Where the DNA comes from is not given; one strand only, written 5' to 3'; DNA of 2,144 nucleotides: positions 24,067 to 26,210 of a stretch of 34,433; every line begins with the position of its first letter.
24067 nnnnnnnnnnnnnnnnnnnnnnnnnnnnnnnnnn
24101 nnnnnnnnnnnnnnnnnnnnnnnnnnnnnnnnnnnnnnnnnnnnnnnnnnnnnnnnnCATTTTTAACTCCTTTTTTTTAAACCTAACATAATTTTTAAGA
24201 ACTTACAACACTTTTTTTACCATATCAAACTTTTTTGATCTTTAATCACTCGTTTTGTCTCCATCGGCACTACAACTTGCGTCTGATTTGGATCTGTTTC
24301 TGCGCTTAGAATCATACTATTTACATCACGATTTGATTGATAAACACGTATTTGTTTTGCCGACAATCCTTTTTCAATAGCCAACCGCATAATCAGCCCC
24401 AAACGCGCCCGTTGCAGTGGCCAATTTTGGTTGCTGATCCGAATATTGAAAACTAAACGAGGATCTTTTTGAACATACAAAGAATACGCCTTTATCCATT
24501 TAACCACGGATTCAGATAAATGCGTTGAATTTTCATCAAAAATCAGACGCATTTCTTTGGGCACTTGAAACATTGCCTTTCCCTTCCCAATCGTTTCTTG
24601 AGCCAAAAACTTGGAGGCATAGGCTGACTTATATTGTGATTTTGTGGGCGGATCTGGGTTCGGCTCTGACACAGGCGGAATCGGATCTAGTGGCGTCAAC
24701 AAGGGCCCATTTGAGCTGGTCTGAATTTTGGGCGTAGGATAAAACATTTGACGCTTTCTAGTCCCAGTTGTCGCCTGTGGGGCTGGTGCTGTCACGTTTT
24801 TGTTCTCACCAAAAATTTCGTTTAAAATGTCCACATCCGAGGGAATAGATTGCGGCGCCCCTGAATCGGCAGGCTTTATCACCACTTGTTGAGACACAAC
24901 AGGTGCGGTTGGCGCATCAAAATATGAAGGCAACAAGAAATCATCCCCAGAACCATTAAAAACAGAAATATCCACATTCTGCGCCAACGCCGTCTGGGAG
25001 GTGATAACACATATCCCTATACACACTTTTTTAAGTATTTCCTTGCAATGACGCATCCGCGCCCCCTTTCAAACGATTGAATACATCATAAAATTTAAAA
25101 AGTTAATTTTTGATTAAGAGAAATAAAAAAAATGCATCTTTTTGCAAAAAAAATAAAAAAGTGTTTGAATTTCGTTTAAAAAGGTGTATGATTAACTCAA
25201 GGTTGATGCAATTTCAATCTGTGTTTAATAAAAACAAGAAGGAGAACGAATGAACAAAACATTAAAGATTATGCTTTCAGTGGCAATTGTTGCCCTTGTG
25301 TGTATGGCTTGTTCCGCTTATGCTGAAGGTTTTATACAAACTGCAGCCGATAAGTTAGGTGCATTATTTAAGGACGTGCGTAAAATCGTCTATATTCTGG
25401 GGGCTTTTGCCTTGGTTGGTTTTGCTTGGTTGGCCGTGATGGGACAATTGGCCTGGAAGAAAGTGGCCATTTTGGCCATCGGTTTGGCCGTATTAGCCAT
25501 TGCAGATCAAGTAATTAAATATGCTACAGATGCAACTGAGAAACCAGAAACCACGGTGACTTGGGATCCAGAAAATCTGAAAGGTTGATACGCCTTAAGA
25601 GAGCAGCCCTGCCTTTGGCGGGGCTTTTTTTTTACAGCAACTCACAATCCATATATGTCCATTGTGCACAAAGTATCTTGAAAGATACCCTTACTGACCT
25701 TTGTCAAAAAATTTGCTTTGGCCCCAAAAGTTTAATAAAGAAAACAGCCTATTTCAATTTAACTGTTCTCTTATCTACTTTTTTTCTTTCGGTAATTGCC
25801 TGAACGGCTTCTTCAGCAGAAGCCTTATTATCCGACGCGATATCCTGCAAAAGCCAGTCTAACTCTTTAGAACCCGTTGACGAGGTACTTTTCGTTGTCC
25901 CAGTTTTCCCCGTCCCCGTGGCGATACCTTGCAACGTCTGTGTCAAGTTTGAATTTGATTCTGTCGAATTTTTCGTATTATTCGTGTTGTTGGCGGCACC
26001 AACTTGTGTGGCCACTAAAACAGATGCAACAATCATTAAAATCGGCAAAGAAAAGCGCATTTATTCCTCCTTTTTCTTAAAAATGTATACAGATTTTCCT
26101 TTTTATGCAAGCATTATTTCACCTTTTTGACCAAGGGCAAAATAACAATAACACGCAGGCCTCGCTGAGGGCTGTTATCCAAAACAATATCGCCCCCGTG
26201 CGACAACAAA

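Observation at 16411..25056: Seven-gene type IVb pilus-like machine (R64 pilL-pilR colinear) with no pilin, prepilin peptidase or retraction ATPase in cis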

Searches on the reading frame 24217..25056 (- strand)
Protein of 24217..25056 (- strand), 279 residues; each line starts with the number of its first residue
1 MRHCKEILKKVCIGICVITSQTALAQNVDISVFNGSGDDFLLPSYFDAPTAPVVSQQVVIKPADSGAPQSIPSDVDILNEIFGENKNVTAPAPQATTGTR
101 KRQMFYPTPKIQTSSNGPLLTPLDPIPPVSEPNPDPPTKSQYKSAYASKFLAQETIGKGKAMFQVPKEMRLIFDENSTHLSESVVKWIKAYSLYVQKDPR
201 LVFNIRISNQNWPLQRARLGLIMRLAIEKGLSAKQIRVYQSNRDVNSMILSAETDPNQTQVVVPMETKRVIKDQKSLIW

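Call 4: search_protein_families(library=pfam, proteins=[window:24217-25056:-], max_evalue=0.1)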
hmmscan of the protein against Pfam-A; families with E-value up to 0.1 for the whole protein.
window:24217-25056:- (279 aa): 0 families

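Call 5: search_protein_families(library=ncbifam, proteins=[window:24217-25056:-], max_evalue=0.1)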
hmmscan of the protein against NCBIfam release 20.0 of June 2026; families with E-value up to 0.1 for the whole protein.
window:24217-25056:- (279 aa): 0 families
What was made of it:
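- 24217..25056 (-): g1: secreted accessory protein with a Sec signal, a disordered Pro-rich linker carrying conserved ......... and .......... motifs, and a C-terminal OmpA/MotB/Pal-like domain (about residues 165-255). No Pfam or NCBIfam hit (calls 4, 5).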

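Call 46: find_homologous_proteins(query=window:24217-25056:-, max_evalue=0.001)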
Query window:24217-25056:- (279 aa): 21 proteins with E <= 0.001 among 481 candidates.
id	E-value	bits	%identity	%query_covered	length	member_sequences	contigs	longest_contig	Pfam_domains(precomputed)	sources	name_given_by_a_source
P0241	2.3e-181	619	100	100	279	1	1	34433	-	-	-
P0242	1.1e-115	404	65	100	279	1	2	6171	-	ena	-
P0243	4.9e-115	402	65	100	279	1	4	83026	-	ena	-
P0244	5.3e-114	398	65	100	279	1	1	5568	-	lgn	-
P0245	5.0e-86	307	53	100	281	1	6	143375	-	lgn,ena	-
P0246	5.3e-85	303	55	100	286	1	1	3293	-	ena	-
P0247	1.3e-82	295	52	100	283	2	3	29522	-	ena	-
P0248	2.7e-74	268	49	100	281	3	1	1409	-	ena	-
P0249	5.0e-72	261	47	99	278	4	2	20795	-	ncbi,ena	-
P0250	4.0e-71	258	47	99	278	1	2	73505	-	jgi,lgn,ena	-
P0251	3.0e-70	255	47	100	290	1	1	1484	-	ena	-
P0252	4.1e-70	254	48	98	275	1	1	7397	-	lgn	-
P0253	1.3e-69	253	51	90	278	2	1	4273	-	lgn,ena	-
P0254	1.9e-63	233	44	100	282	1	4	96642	-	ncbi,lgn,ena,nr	ncbi:MAG: hypothetical protein II938_00450 [Alphaproteobacteria bacterium]|nr:hypothetical protein [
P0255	1.8e-61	226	43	100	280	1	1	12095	-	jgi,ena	-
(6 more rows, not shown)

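Call 57: predict_structure(alignment_id=A2)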
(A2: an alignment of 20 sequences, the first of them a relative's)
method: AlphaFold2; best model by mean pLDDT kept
length: 279 residues; sequences in the alignment: 20
mean_pLDDT: 64.3   pTM: 0.42
mean pLDDT of the five models: 64.3, 64.3, 61.7, 61.1, 60.2
residues with pLDDT >= 90: 54; 70-90: 58; 50-70: 61; < 50: 106
segments of 3 or more residues with pLDDT < 50: 25-76, 83-118, 139-141, 266-279
pLDDT, mean of each block of 10 residues (from residue 1): 76 75 49 42 43 35 38 50 43 36 41 42 66 59 62 62 77 88 89 89 93 93 93 92 89 79 53 45
secondary structure, 60 per line:
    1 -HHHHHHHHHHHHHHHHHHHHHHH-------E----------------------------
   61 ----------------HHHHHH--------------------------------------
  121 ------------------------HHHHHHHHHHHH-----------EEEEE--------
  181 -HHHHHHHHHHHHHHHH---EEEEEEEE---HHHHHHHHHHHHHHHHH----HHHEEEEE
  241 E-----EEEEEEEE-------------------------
elements in order: H2-24 H77-82 H145-156 E168-172 H182-197 E201-208 H212-228 E236-241 E247-254
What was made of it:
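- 24217..25056 (-): In the AF2 model the C-terminal domain has pLDDT 88-93 (call 57).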

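Call 59: fold_search(model_id=the predicted structure, library=pdb)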
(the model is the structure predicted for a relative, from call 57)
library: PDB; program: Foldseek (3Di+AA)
matches with E <= 10: 1137; with E <= 0.001: 60
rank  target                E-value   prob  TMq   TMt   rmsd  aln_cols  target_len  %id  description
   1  2k1s_MODEL_1_A        3.8e-06  1.00  0.28  0.48   7.9       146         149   15  Solution NMR structure of the folded C-terminal fragment of YiaD from Escherichia coli. Northeast Structural G (released 2008-05-13)
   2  3s06_B                7.3e-06  1.00  0.27  0.47   6.0       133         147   17  The crystal structure of the periplasmic domain of Helicobacter pylori MotB (residues 97-256, P3121). (released 2012-03-14)
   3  3td3_A                9.4e-06  1.00  0.27  0.56   3.6       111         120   15  Crystal structure of OmpA-like domain from Acinetobacter baumannii in complex with glycine (released 2011-10-26)
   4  3s0h_C                9.4e-06  1.00  0.26  0.39   5.2       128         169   17  The crystal structure of the periplasmic domain of Helicobacter pylori MotB (residues 90-256). (released 2012-03-14)
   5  3s03_B                1.1e-05  1.00  0.27  0.50   5.3       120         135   18  The crystal structure of the periplasmic domain of Helicobacter pylori MotB (residues 97-256, P43). (released 2012-03-14)
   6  3s0h_A                1.2e-05  1.00  0.26  0.41   5.3       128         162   17  The crystal structure of the periplasmic domain of Helicobacter pylori MotB (residues 90-256). (released 2012-03-14)
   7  3s0h_B                1.9e-05  1.00  0.27  0.43   4.9       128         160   16  The crystal structure of the periplasmic domain of Helicobacter pylori MotB (residues 90-256). (released 2012-03-14)
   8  3td5_A                1.9e-05  1.00  0.24  0.51   5.0       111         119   17  Crystal structure of OmpA-like domain from Acinetobacter baumannii in complex with L-Ala-gamma-D-Glu-m-DAP-D-Ala-D-Ala (released 2011-10-26)
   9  6jfw_A                2.0e-05  1.00  0.27  0.50   7.5       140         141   11  Crystal structure of PA0833 periplasmic domain from Pseudomonas aeruginosa reveals an unexpected enlarged peptidoglyca (released 2019-03-20)
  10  9a2n_MODEL_1_A        2.3e-05  1.00  0.27  0.42  23.1       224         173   12  Model of E. coli Pal by in-cell photo-crosslinking MS and deep learning (released 2023-02-24)
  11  3td3_H                2.4e-05  1.00  0.25  0.52   4.3       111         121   16  Crystal structure of OmpA-like domain from Acinetobacter baumannii in complex with glycine (released 2011-10-26)
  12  3td3_D                2.4e-05  1.00  0.25  0.50   6.8       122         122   14  Crystal structure of OmpA-like domain from Acinetobacter baumannii in complex with glycine (released 2011-10-26)
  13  3s0w_A                2.8e-05  1.00  0.26  0.42   5.2       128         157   16  The crystal structure of the periplasmic domain of Helicobacter pylori MotB (residues 78-256). (released 2012-03-14)
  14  5u1h_A                3.4e-05  1.00  0.26  0.54   7.7       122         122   12  Crystal structure of the C-terminal peptidoglycan binding domain of OprF (PA1777) from Pseudomonas aeruginosa (released 2017-01-11)
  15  5u1h_C                3.4e-05  1.00  0.26  0.53   7.5       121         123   13  Crystal structure of the C-terminal peptidoglycan binding domain of OprF (PA1777) from Pseudomonas aeruginosa (released 2017-01-11)
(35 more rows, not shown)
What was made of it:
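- On OmpA/MotB/Pal-like peptidoglycan-binding domain (for g1): The fold criterion is met (AF2 pLDDT about 90; Foldseek E 4e-6, prob 1.0; calls 57, 59).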

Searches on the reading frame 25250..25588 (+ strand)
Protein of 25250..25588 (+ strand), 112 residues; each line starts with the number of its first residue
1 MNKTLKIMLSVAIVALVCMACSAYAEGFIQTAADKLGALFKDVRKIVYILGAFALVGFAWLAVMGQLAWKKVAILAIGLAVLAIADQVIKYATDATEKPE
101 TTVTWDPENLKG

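Call 7: search_protein_families(library=pfam, proteins=[window:25250-25588:+], max_evalue=0.1)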
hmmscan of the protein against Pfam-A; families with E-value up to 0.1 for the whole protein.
window:25250-25588:+ (112 aa): 3 families
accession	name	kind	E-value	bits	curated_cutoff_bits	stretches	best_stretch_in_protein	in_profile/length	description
PF04956.18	TrbC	-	4.8e-05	23.9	27.9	1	3-90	8-96/98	TrbC/VIRB2 pilin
PF16341.10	DUF4971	-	0.036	14.3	31.3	0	1-30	1-30/141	Domain of unknown function (DUF4971)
PF10321.15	7TM_GPCR_Srt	-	0.097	12.1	23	1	4-56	66-114/313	Serpentine type 7TM GPCR chemoreceptor Srt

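Call 35: search_protein_families(library=pfam, alignment_id=A1, max_evalue=0.01)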
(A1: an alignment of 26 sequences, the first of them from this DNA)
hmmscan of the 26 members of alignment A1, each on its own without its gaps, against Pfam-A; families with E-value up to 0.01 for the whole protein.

A. member 1, seq(112 aa): 1 family
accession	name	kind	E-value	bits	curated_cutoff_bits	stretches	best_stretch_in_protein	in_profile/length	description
PF04956.18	TrbC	-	4.8e-05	23.9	27.9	1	3-90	8-96/98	TrbC/VIRB2 pilin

B. families by the number of members that match (of 26 scanned): 4 families
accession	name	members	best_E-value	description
PF04956.18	TrbC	26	1.2e-12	TrbC/VIRB2 pilin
PF13572.11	DUF4134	2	0.00097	Domain of unknown function (DUF4134)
PF14248.12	DUF4345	2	0.0011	Domain of unknown function (DUF4345)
PF03845.19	Spore_permease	1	0.0097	Spore germination protein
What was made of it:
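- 25250..25588 (+): g0: VirB2/TrbC-family type IV secretion pilin gene (Sec signal, two TM helices, KWKK loop). It is linked to the operon but is probably part of a separate type IV secretion system. All 26 aligned family members hit it, best E 1e-12 (calls 7, 35).
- On VirB2/TrbC type IV secretion pilin (for the neighbour g0): The window copy itself scores 23.9 bits, below the cutoff of 27.9 (calls 7, 35).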

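Call 36: search_solved_structures(query=A1, max_evalue=1, show_alignments=2)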
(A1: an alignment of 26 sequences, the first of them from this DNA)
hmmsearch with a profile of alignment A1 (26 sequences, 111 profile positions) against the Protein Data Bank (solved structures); distinct sequences matched with E-value up to 1: 3.
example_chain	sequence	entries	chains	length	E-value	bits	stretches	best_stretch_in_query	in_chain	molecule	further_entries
7rdr_A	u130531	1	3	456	0.0017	21.6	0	6-47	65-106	Circular tendon repeat protein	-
5oxe_A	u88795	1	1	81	0.43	13.8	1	12-66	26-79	Major virion protein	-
7jyi_D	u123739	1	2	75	0.5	13.6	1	42-81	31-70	M protein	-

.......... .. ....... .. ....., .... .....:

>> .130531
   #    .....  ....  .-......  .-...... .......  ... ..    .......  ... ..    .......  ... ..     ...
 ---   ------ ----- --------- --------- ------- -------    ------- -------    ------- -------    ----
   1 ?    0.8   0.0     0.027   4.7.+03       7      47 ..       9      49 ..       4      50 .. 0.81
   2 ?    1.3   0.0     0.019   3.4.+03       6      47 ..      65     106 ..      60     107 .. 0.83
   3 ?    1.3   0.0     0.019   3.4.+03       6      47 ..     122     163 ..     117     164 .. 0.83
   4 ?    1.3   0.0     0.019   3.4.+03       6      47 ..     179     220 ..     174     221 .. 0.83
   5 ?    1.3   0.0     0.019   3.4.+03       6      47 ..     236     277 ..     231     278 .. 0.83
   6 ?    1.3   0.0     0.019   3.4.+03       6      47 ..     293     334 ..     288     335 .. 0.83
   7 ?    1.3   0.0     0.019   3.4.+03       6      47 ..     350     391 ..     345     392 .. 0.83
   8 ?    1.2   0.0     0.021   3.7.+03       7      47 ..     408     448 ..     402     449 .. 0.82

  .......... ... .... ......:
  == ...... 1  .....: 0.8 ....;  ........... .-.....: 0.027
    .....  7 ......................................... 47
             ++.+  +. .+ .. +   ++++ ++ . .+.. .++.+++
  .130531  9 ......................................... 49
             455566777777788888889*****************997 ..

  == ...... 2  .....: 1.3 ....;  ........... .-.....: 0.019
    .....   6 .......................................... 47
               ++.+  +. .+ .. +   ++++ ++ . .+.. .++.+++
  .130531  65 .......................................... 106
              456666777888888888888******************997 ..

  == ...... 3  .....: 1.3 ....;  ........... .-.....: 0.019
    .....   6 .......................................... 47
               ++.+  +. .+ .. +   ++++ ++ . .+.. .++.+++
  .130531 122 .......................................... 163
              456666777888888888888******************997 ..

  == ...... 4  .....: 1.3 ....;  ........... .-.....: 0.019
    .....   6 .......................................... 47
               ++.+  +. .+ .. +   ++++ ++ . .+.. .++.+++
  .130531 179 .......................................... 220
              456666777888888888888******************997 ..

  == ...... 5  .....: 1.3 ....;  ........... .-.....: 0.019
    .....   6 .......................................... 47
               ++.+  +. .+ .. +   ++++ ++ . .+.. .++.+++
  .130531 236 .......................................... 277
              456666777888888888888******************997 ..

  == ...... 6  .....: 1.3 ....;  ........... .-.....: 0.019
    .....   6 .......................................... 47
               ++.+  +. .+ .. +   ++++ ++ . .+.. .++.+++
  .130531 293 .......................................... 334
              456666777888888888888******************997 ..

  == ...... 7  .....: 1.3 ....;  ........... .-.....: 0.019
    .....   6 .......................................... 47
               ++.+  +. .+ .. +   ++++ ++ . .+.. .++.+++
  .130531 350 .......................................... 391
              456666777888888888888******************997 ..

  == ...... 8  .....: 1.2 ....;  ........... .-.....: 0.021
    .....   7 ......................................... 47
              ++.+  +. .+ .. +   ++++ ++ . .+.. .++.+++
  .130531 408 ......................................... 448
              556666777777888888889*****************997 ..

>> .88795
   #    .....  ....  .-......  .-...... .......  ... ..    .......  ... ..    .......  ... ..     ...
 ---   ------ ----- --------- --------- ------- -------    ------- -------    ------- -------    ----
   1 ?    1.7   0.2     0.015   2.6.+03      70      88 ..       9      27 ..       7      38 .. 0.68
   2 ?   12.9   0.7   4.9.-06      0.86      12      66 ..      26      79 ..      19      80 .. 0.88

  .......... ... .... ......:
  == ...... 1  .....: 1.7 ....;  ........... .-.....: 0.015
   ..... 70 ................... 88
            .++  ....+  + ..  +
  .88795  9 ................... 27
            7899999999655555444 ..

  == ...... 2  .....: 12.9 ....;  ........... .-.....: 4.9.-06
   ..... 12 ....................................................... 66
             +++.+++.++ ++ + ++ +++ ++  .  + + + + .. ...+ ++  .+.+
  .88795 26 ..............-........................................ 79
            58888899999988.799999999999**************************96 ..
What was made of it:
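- Tried and rejected: A profile search of the PDB gave only chance hits (call 36).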

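Call 68: search_protein_families(library=ncbifam, proteins=[window:25250-25588:+], max_evalue=0.01)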
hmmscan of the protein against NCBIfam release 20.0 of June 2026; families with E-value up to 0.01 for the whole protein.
window:25250-25588:+ (112 aa): 1 family
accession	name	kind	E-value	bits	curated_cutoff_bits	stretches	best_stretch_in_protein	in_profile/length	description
NF002982.0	PRK03699.1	equivalog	0.0077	15.4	221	0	41-101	269-329/395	MFS transporter TsgA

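Call 74: predict_structure(protein=window:25250-25588:+)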
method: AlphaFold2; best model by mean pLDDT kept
length: 112 residues; sequences in the alignment: 1
mean_pLDDT: 61.9   pTM: 0.31
mean pLDDT of the five models: 61.9, 61.1, 60.5, 60.1, 58.8
residues with pLDDT >= 90: 0; 70-90: 21; 50-70: 86; < 50: 5
segments of 3 or more residues with pLDDT < 50: none
pLDDT, mean of each block of 10 residues (from residue 1): 74 72 57 53 60 67 59 64 66 56 56 47
secondary structure, 60 per line:
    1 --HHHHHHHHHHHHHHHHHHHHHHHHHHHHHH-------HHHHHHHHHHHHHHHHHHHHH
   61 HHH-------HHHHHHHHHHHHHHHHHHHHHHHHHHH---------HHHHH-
elements in order: H3-32 H40-63 H71-97 H107-111
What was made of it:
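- On VirB2/TrbC type IV secretion pilin (for the neighbour g0): The single-sequence AF2 model was too poor for a fold test (call 74).
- Tried and rejected: The single-sequence AF2 model had pLDDT 62 and was not used for fold search (call 74).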

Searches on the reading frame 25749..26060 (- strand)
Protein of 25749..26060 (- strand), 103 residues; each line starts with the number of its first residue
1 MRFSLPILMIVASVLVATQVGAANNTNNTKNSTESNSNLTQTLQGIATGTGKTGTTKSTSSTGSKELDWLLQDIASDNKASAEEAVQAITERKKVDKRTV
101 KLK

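Call 7: search_protein_families(library=pfam, proteins=[window:25749-26060:-], max_evalue=0.1)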
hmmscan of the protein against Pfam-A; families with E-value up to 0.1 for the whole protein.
window:25749-26060:- (103 aa): 3 families
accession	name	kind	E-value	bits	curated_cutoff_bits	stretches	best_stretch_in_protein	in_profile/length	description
PF21827.1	New_glue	-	3.1e-05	24.1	31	1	1-96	1-88/94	New glue protein family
PF00610.27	DEP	-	0.053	13.9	32.7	1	54-92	11-49/72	Domain found in Dishevelled, Egl-10, and Pleckstrin (DEP)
PF02950.22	Conotoxin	-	0.073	14.5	25.1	0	5-36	3-34/75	Conotoxin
